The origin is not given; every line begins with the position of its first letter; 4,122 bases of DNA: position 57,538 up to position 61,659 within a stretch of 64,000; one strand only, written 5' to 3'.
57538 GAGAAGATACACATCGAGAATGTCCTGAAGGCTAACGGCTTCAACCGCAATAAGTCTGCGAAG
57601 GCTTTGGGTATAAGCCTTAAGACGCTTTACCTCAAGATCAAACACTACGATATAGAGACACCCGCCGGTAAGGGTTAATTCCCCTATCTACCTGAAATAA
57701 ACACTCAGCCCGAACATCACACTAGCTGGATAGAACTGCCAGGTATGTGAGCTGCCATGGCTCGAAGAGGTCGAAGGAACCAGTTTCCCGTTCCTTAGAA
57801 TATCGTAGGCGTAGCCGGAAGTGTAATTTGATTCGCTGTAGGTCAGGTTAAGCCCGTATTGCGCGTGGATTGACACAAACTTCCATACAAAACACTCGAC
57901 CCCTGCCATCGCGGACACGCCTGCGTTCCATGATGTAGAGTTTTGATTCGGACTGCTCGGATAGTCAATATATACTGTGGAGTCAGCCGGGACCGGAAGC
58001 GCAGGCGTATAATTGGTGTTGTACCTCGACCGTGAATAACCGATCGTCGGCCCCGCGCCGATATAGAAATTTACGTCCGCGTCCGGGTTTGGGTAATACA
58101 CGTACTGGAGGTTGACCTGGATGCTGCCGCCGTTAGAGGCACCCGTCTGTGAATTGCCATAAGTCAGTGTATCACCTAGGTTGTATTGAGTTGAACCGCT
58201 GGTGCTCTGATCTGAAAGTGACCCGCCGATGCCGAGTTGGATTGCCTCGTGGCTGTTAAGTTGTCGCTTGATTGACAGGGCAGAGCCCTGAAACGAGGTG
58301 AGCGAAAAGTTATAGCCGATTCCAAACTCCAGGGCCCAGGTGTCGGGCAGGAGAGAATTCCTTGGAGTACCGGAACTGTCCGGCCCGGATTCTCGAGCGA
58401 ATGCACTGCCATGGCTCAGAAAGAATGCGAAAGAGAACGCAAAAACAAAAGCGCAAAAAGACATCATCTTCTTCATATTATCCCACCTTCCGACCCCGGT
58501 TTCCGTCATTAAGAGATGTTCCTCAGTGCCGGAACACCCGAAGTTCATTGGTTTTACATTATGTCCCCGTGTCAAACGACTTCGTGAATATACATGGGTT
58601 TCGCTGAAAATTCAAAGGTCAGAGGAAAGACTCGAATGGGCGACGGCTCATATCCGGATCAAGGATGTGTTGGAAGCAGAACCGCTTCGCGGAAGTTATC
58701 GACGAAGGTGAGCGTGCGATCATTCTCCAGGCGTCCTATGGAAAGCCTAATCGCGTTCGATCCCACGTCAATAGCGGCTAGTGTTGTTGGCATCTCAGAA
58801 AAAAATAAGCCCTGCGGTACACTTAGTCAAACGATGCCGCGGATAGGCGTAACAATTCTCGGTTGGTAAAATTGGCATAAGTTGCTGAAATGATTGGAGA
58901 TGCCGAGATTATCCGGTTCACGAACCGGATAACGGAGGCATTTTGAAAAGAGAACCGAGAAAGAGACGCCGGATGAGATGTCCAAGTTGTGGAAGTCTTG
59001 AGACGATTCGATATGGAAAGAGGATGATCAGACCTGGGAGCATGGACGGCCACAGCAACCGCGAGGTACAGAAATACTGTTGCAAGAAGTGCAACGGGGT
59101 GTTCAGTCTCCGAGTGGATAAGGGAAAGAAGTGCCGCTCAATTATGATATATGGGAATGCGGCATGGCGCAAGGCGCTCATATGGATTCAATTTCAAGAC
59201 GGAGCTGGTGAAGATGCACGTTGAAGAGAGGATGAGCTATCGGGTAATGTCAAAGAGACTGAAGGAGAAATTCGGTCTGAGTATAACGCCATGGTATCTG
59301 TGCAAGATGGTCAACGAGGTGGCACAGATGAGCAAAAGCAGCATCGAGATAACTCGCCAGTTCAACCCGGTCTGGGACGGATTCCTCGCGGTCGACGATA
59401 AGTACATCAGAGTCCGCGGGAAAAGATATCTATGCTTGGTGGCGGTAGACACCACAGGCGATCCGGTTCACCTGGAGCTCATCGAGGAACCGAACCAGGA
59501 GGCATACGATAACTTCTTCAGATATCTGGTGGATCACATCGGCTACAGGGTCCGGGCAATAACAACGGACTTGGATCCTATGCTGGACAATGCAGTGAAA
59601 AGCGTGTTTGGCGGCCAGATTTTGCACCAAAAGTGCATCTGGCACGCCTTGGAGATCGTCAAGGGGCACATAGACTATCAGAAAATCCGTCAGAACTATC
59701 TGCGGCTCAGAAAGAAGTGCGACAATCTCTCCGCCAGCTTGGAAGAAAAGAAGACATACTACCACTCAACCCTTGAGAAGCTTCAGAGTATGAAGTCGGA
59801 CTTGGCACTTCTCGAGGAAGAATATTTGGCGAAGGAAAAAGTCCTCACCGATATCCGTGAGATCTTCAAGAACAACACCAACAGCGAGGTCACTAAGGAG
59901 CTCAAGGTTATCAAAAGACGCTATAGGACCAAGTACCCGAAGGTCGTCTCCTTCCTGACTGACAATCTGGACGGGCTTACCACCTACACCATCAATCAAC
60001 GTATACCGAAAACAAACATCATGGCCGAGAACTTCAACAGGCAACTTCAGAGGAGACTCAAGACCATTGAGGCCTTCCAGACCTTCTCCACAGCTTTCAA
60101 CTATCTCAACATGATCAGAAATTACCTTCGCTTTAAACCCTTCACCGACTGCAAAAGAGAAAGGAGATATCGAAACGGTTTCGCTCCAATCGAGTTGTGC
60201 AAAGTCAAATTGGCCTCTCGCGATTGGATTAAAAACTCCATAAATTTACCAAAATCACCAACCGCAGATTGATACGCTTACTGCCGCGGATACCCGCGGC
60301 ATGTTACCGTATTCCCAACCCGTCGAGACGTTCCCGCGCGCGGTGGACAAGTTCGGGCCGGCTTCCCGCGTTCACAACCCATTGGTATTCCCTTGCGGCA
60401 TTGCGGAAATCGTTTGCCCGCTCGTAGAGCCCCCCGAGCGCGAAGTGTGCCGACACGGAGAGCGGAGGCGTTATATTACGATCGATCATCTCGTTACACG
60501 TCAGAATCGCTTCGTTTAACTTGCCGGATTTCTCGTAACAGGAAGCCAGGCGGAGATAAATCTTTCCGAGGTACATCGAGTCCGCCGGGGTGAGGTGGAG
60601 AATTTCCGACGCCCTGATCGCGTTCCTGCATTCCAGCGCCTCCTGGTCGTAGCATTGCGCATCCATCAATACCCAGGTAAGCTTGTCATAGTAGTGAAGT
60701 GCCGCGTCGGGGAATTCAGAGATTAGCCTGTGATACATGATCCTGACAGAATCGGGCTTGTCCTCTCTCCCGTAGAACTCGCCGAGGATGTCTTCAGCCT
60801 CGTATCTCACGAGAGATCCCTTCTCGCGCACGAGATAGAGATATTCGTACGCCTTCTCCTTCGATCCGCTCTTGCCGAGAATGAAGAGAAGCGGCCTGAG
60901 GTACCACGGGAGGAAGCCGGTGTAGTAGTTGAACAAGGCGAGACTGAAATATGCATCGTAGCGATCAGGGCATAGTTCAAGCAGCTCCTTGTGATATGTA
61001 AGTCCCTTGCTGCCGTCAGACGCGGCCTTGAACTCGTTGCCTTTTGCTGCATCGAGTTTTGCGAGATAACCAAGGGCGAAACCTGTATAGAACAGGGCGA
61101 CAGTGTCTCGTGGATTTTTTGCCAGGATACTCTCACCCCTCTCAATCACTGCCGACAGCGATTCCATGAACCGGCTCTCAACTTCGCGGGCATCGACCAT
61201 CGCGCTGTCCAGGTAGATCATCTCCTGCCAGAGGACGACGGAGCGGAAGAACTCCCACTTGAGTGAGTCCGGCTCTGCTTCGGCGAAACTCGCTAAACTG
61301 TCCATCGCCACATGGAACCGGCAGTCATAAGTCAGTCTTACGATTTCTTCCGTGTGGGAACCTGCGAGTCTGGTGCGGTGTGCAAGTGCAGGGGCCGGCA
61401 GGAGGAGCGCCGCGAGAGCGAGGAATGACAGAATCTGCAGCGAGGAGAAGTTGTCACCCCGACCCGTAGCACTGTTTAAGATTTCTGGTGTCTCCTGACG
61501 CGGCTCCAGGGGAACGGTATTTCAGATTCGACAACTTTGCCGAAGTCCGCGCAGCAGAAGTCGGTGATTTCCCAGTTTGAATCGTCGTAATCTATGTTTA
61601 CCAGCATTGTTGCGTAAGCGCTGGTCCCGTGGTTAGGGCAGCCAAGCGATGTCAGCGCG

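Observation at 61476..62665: Tandem triplet of ~93-aa paralogues with an invariant C-x2-H ... W-E ... C-C signature and no family I can name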

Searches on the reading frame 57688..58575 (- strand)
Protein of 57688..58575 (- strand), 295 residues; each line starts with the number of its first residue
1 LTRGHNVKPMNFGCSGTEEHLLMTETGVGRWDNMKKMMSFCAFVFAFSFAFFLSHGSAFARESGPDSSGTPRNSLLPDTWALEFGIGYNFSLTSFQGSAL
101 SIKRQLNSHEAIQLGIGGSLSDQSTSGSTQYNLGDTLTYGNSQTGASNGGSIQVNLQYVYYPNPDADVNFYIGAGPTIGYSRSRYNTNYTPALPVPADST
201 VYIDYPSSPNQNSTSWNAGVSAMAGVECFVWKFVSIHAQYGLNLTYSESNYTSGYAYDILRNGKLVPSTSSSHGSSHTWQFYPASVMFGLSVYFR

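Call 76: search_protein_families(library=pfam, max_evalue=0.001, proteins=[window:57688-58575:-])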
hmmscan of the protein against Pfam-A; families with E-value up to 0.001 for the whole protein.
window:57688-58575:- (295 aa): 2 families
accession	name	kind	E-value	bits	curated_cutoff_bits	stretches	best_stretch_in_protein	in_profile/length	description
PF13505.12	OMP_b-brl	-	5e-07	30.5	28.7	1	82-247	20-157/175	Outer membrane protein beta-barrel domain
PF13568.12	OMP_b-brl_2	-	8.3e-06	26.4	27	1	101-243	45-171/175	Outer membrane protein beta-barrel domain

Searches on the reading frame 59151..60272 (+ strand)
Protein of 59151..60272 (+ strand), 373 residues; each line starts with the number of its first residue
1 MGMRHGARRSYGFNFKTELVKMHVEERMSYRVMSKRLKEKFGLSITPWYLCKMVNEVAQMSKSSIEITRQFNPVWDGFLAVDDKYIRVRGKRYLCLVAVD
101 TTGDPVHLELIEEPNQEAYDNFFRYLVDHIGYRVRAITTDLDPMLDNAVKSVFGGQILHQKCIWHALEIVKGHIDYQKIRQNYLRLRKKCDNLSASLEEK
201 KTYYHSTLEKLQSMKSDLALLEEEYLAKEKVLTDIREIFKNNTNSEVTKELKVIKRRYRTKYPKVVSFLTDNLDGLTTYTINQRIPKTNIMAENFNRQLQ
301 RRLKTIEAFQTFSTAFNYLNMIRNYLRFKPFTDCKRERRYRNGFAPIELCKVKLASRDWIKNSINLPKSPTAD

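Call 76: search_protein_families(library=pfam, max_evalue=0.001, proteins=[window:59151-60272:+])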
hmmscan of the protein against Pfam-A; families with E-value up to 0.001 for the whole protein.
window:59151-60272:+ (373 aa): 4 families
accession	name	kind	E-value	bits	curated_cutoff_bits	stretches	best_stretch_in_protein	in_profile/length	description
PF13610.12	DDE_Tnp_IS240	-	2.7e-10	41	27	1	80-190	5-110/139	DDE domain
PF00872.24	Transposase_mut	-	4.2e-10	39.5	21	1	228-321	270-367/379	Transposase, Mutator family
PF10551.15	MULE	-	1.9e-06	28.7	27.6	1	101-167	27-97/99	MULE transposase domain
PF01610.23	DDE_Tnp_ISL3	-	0.00053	20.3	23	0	79-300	1-221/240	Transposase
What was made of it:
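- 58844..60280 (+): IS element (DDE Mutator-type transposase 59151-60272) inserted between TPR and ppx. Pfam DDE_Tnp_IS240, Transposase_mut and MULE (call 76).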

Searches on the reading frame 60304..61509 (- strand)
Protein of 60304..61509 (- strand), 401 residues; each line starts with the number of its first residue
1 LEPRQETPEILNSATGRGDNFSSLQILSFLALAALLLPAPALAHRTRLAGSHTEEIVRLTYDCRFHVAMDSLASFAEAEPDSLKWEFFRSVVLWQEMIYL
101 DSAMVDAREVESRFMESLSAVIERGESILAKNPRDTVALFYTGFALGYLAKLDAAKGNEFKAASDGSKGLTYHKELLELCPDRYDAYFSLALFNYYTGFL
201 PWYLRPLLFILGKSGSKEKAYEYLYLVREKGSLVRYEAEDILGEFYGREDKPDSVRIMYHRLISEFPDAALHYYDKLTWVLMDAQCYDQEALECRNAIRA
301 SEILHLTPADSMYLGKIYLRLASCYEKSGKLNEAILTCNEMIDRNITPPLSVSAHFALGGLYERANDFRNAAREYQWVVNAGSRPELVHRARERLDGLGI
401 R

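Call 4: search_protein_families(library=pfam, max_evalue=10, proteins=[window:60304-61311:-])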
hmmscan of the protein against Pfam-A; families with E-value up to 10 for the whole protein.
window:60304-61311:- (335 aa): 16 families
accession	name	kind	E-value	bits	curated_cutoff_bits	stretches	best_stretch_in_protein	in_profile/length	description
PF13428.12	TPR_14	-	3.5e-08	33.8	23.5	0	175-208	6-39/44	Tetratricopeptide repeat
PF13431.12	TPR_17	-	7.5e-07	29.4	24.4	3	109-127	4-22/34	Tetratricopeptide repeat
PF25063.1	ARM_TT21_C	-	0.00012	22.4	35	1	195-317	39-162/209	Tetratricopeptide repeat protein 21 C-terminal ARM domain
PF13174.12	TPR_6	-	0.00021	22.2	26.3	1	252-278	3-29/33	Tetratricopeptide repeat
PF07719.23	TPR_2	-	0.00029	21.2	27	2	250-276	2-28/34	Tetratricopeptide repeat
PF13432.12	TPR_16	-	0.00031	21.6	32.7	1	256-309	4-53/65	Tetratricopeptide repeat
PF13181.12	TPR_8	-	0.0007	20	25.7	1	250-274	2-26/34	Tetratricopeptide repeat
PF01535.26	PPR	-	0.0013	19.3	25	1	254-280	5-31/31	PPR repeat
PF13176.12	TPR_7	-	0.0017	18.7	27.9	2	288-307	1-20/36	Tetratricopeptide repeat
PF00515.34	TPR_1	-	0.0092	16.2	27.8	1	250-278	2-30/34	Tetratricopeptide repeat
PF13424.12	TPR_12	-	0.016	15.8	30.1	2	250-313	4-72/77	Tetratricopeptide repeat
PF09976.15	TPR_21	-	0.03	14.5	25.5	1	267-330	57-120/193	Tetratricopeptide repeat-like domain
PF13371.12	TPR_9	-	0.045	14.2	35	1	282-329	25-72/73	Tetratricopeptide repeat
PF14559.12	TPR_19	-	0.11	13.3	25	1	251-275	27-51/68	Tetratricopeptide repeat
PF13041.12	PPR_2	-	0.13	12.8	30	1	258-282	12-36/50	PPR repeat family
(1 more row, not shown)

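Call 5: search_protein_families(library=ncbifam, max_evalue=10, proteins=[window:60304-61311:-])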
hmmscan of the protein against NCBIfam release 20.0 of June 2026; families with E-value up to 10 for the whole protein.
window:60304-61311:- (335 aa): 7 families
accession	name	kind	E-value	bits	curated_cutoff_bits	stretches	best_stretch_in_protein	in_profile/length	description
NF047507.1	TPR_BatC_Lepto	exception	1.2e-05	24.8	175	1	256-310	66-120/214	TPR repeat-containing protein BatC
TIGR02917.1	PEP_TPR_lipo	equivalog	0.0014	16.5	312.2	1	252-314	739-798/899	XrtA/PEP-CTERM system TPR-repeat protein PrsT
TIGR00756.2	PPR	repeat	0.0023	18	20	1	255-282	6-33/35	pentatricopeptide repeat protein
TIGR02795.1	tol_pal_ybgF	equivalog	0.0028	18.2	90.1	1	261-315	14-68/119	tol-pal system protein YbgF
NF040959.1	MamA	equivalog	0.0055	16.2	200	1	250-310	140-197/204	magnetosome protein MamA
NF052312.1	T9SS_PorW_SprE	equivalog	0.0099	14.5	250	1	239-315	169-245/716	type IX secretion system periplasmic lipoprotein PorW/SprE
NF052230.1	T9SS_PorE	exception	0.21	9.8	600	1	247-318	55-123/648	PorE family type IX secretion system protein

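Call 76: search_protein_families(library=pfam, max_evalue=0.001, proteins=[window:60304-61509:-])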
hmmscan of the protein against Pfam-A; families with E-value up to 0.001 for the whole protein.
window:60304-61509:- (401 aa): 5 families
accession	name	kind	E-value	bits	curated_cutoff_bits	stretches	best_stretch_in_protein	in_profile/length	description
PF13428.12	TPR_14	-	3.4e-08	33.8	23.5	0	241-273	6-38/44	Tetratricopeptide repeat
PF13431.12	TPR_17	-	1.4e-06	28.5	24.4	0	175-193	4-22/34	Tetratricopeptide repeat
PF13174.12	TPR_6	-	7.9e-05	23.5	26.3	0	318-344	3-29/33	Tetratricopeptide repeat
PF25063.1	ARM_TT21_C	-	0.00019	21.8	35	1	261-383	39-162/209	Tetratricopeptide repeat protein 21 C-terminal ARM domain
PF07719.23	TPR_2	-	0.00097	19.5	27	0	316-342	2-28/34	Tetratricopeptide repeat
